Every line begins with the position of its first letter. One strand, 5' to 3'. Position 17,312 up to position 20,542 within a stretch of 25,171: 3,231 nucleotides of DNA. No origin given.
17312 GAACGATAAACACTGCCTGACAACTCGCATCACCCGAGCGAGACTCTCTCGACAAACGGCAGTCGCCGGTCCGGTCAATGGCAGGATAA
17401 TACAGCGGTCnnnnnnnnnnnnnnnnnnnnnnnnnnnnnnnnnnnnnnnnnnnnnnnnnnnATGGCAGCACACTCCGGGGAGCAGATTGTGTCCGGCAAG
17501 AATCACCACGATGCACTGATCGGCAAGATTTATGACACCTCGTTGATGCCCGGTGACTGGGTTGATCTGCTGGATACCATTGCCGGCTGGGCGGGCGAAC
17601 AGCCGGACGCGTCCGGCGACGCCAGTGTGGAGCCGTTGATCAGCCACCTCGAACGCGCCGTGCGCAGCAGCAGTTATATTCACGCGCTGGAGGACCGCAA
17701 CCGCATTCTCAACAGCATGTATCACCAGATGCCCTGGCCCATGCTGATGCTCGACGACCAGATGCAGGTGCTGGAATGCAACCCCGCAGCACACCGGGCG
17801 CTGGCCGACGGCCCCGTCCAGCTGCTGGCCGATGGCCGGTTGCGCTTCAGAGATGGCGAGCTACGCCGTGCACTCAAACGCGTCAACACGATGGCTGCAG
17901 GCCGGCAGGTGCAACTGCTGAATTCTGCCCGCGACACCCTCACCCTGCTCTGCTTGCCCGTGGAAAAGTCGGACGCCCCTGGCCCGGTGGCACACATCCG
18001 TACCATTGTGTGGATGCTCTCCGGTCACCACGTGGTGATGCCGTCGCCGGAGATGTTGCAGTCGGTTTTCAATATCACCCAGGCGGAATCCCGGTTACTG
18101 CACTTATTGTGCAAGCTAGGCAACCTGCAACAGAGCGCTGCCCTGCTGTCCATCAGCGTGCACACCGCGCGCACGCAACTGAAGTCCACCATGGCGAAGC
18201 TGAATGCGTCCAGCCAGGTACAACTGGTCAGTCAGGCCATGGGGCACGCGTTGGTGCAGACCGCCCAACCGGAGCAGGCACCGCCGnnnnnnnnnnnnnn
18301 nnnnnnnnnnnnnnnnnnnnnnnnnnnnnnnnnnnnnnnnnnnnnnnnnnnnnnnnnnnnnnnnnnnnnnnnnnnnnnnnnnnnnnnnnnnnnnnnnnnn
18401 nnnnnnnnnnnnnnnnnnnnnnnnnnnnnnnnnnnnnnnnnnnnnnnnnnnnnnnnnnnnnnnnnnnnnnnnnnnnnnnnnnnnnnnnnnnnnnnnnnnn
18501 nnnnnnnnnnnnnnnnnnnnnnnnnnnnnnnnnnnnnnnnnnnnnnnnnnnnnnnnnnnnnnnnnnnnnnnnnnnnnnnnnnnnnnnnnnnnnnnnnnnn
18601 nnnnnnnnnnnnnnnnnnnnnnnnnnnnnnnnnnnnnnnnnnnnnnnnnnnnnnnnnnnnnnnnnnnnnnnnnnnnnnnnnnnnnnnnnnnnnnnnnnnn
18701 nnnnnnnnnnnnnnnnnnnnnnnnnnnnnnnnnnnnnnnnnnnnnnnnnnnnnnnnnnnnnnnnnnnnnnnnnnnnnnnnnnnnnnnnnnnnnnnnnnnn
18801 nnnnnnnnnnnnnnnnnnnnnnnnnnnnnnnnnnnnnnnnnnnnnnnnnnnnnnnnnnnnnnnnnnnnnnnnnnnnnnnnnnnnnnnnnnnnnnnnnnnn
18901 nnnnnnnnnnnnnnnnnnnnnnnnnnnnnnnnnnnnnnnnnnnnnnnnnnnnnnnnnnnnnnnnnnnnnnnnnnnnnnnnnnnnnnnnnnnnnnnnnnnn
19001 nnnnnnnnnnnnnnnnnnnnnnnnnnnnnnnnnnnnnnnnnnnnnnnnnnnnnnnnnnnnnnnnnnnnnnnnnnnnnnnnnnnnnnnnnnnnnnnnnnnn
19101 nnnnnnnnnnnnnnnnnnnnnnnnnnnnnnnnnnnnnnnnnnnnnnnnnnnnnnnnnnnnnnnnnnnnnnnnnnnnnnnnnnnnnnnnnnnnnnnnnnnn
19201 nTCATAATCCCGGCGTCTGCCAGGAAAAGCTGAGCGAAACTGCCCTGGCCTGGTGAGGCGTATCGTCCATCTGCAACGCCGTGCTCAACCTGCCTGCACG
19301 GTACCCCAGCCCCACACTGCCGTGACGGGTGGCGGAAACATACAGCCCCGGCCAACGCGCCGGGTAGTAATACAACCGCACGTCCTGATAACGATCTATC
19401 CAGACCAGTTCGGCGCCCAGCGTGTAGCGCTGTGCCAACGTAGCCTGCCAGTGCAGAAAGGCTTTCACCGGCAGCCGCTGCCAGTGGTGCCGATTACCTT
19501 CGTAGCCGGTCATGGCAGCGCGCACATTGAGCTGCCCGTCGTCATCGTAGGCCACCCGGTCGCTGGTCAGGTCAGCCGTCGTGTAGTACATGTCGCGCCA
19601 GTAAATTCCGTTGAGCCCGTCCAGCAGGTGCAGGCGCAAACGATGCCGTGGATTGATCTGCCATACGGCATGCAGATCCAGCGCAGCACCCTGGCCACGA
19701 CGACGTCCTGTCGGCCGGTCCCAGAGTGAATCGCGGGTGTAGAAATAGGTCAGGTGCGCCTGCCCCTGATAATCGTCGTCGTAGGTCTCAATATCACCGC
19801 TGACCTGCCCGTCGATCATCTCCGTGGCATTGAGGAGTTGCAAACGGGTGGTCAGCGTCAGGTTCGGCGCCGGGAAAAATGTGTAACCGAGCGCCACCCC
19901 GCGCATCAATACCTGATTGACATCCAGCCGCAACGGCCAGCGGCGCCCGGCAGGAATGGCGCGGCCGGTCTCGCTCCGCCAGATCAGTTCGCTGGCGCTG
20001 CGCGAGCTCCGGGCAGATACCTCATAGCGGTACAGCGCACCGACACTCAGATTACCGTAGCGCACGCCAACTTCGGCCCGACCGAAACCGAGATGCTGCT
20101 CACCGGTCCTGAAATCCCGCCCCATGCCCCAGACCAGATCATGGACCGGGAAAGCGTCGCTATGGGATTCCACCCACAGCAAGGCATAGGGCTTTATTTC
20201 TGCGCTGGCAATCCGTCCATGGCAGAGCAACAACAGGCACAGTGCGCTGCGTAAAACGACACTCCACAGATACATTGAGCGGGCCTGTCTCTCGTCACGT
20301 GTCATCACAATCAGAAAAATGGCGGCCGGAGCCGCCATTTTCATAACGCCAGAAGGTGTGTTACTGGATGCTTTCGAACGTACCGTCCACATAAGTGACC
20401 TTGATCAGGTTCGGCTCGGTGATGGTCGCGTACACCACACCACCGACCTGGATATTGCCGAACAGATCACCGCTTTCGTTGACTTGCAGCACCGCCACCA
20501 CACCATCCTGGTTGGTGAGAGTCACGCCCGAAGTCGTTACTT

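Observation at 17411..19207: Transcription factor with a mid-protein LuxR HTH and a C-terminal alpha/beta-hydrolase domain whose catalytic triad is degenerate (Cys, Asp, Arg)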

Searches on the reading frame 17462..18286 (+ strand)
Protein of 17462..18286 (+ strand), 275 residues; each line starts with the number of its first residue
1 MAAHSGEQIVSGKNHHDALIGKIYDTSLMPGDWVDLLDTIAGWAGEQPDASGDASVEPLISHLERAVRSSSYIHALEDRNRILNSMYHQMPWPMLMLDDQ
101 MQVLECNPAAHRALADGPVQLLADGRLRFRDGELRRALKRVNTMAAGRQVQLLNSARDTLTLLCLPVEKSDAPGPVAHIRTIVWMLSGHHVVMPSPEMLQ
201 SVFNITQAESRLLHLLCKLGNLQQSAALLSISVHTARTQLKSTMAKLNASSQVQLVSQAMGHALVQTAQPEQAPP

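Call 37: search_protein_families(library=pfam, proteins=[window:17462-18286:+], max_evalue=1)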
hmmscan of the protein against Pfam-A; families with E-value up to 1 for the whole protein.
window:17462-18286:+ (275 aa): 5 families
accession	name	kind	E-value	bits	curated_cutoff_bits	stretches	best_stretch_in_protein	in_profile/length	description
PF00196.25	GerE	-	0.0087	16.1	23.5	1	223-257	21-55/57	Bacterial regulatory proteins, luxR family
PF17765.7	MLTR_LBD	-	0.024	15.1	26.3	1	86-143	9-69/168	MmyB-like transcription regulator ligand binding domain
PF13188.13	PAS_8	-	0.04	14.3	21.8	1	83-114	3-34/65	PAS domain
PF00989.32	PAS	-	0.042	14.3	22.6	1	84-121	4-41/113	PAS fold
PF08448.16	PAS_4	-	0.092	13.4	23.1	1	88-121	2-35/110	PAS fold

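Call 38: search_protein_families(library=ncbifam, proteins=[window:17462-18286:+], max_evalue=1)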
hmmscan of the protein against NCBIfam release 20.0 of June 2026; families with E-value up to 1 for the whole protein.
window:17462-18286:+ (275 aa): 2 families
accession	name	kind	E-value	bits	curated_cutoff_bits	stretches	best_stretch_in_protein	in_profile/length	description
NF052445.1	RespRegMctR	equivalog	0.0072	15.8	300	1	198-264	138-204/205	two-component system response regulator MctR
TIGR03541.1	reg_near_HchA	equivalog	0.2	11.1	215.6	1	200-261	167-228/232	PA1136 family autoinducer-binding transcriptional regulator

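Call 49: predict_structure(alignment_id=A3)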
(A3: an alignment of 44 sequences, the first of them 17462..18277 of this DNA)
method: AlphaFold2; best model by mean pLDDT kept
length: 272 residues; sequences in the alignment: 44
mean_pLDDT: 81.3   pTM: 0.54
mean pLDDT of the five models: 81.3, 80.2, 78.5, 76.6, 70.9
residues with pLDDT >= 90: 95; 70-90: 128; 50-70: 37; < 50: 12
segments of 3 or more residues with pLDDT < 50: 1-8, 269-272
pLDDT, mean of each block of 10 residues (from residue 1): 46 73 78 80 69 67 77 70 70 91 92 89 95 96 88 86 88 86 79 81 94 89 92 97 93 78 61 40
secondary structure, 60 per line:
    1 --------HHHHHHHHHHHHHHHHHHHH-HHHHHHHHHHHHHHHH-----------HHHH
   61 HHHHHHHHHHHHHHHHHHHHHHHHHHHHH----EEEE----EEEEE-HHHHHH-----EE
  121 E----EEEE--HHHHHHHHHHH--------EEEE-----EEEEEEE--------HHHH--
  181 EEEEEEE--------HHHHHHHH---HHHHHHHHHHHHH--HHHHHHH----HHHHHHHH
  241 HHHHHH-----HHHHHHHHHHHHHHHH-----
elements in order: H9-28 H30-45 H57-89 E94-97 E102-106 H108-113 E119-121 E126-129 H132-142 E151-154 E160-166 H175-178 E181-187 H196-203 H207-219 H222-228 H233-246 H252-267

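Call 52: fold_search(model_id=the predicted structure, library=pdb)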
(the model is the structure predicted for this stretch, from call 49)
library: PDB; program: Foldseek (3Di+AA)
matches with E <= 10: 587; with E <= 0.001: 15
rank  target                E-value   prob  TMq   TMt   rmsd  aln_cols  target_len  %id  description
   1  7dwm_B                4.3e-06  1.00  0.30  0.36  13.3       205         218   15  Crystal structure of the phage VqmA-DPO complex (released 2021-05-05)
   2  7dwm_A                2.0e-05  1.00  0.28  0.33  12.1       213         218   14  Crystal structure of the phage VqmA-DPO complex (released 2021-05-05)
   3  3p7n_A                6.0e-05  1.00  0.23  0.30  12.1       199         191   14  Crystal structure of light activated transcription factor El222 from Erythrobacter litoralis (released 2011-05-25)
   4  6kju_A                6.3e-05  1.00  0.29  0.33   8.9       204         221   15  Huge conformation shift of Vibrio cholerae VqmA dimer in the absence of target DNA provides insight into DNA-binding m (released 2019-11-13)
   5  6kju_B                9.9e-05  1.00  0.30  0.34   8.5       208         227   15  Huge conformation shift of Vibrio cholerae VqmA dimer in the absence of target DNA provides insight into DNA-binding m (released 2019-11-13)
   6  6ide_B                1.2e-04  1.00  0.32  0.37   9.8       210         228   15  Crystal structure of the Vibrio cholera VqmA-Ligand-DNA complex provides molecular mechanisms for drug design (released 2019-01-16)
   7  6ugl_B                1.2e-04  1.00  0.29  0.33   8.9       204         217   15  Vibrio cholerae quorum-sensing receptor VqmA bound to its autoinducer ligand DPO (released 2020-01-29)
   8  8a5r                  1.5e-04  1.00  0.25  0.32  12.5       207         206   12  Crystal structure of light-activated DNA-binding protein EL222 from Erythrobacter litoralis crystallized and measured in (released 2023-07-05)
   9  6ide_A                1.9e-04  1.00  0.32  0.37   9.9       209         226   16  Crystal structure of the Vibrio cholera VqmA-Ligand-DNA complex provides molecular mechanisms for drug design (released 2019-01-16)
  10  4i5s_A                2.0e-04  1.00  0.27  0.21  19.4       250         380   12  Structure and function of sensor histidine kinase (released 2013-03-27)
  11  9cmf_A                4.5e-04  1.00  0.27  0.11  10.2       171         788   15  Substrate bound DosP (released 2024-11-20)
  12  6ugl_A                8.3e-04  1.00  0.29  0.34   9.5       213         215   15  Vibrio cholerae quorum-sensing receptor VqmA bound to its autoinducer ligand DPO (released 2020-01-29)
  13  9a5d_A                8.3e-04  1.00  0.33  0.17  17.5       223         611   13  Integrative model of WALK-YYCH by crosslinking MS and deep learning (released 2024-09-18)
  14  9bkv_A                8.8e-04  1.00  0.25  0.11  11.8       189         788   13  DosP R97A bent form (released 2024-11-20)
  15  9bgv_A                9.8e-04  1.00  0.25  0.11   8.9       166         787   11  DosP R97A straight form (released 2024-11-20)
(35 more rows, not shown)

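Call 71: search_solved_structures(query=A2, max_evalue=0.1, show_alignments=1)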
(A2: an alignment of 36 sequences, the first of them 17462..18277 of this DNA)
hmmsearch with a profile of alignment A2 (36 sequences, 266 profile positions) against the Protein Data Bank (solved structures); distinct sequences matched with E-value up to 0.1: 14.
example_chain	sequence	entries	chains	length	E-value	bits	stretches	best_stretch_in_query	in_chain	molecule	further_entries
7ve4_A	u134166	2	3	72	0.00073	22.1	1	199-260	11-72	DNA-binding response regulator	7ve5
2rnj_A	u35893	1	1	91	0.0011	21.5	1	199-260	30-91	Response regulator protein vraR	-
1p4w_A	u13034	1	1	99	0.0015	21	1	199-251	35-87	rcsB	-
5vxn_A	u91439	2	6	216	0.0067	18.9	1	199-251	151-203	Transcriptional regulatory protein RcsB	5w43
5o8y_A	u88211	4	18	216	0.0069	18.9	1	199-251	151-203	Transcriptional regulatory protein RcsB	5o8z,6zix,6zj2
4gvp_A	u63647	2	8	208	0.0086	18.6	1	199-260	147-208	Response regulator protein vraR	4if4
7ve6_A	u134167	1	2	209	0.0087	18.6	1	199-260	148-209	Response regulator protein VraR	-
6eo2_A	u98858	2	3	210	0.0097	18.4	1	199-250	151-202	Transcriptional regulatory protein RcsB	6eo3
7x1k_A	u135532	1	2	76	0.016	17.7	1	198-259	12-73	Chemotaxis protein CheY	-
4wt0_B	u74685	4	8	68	0.017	17.6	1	199-258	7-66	Response regulator receiver domain protein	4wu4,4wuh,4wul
4wsz_A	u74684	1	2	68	0.022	17.3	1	199-258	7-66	Response regulator receiver domain protein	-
7yrt_A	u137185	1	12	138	0.026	17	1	62-147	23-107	histidine kinase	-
4ldz_A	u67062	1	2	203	0.047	16.1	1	179-253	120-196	Transcriptional regulatory protein DesR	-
9p6i_A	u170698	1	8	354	0.056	15.9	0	60-111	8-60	histidine kinase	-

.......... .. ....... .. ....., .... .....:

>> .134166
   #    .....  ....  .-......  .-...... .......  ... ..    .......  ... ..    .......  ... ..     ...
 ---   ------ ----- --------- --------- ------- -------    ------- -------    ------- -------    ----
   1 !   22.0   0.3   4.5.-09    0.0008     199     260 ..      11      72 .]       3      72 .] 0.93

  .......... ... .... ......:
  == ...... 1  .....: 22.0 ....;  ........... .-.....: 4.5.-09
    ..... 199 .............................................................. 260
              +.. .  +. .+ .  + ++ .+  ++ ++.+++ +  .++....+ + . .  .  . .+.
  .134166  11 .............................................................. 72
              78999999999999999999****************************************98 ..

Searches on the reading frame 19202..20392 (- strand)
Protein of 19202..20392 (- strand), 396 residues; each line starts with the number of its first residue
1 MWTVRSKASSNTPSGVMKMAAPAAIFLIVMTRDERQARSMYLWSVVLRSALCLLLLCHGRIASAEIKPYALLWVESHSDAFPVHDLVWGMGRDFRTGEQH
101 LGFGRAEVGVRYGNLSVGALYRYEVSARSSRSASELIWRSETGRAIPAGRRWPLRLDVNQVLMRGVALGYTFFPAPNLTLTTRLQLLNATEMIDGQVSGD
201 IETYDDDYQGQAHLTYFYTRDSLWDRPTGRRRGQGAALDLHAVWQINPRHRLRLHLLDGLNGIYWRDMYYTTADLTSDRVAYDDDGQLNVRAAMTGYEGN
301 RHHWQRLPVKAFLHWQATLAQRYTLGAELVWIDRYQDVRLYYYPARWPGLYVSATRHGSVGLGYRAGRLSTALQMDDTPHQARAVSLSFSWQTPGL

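Call 13: search_protein_families(library=pfam, proteins=[window:19202-20392:-], max_evalue=0.01)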
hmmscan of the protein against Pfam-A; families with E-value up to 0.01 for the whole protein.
window:19202-20392:- (396 aa): 1 family
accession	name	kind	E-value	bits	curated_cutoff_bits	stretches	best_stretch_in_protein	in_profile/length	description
PF18990.6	DUF5723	-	0.0087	16.2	26.8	0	179-355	164-349/376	Family of unknown function (DUF5723)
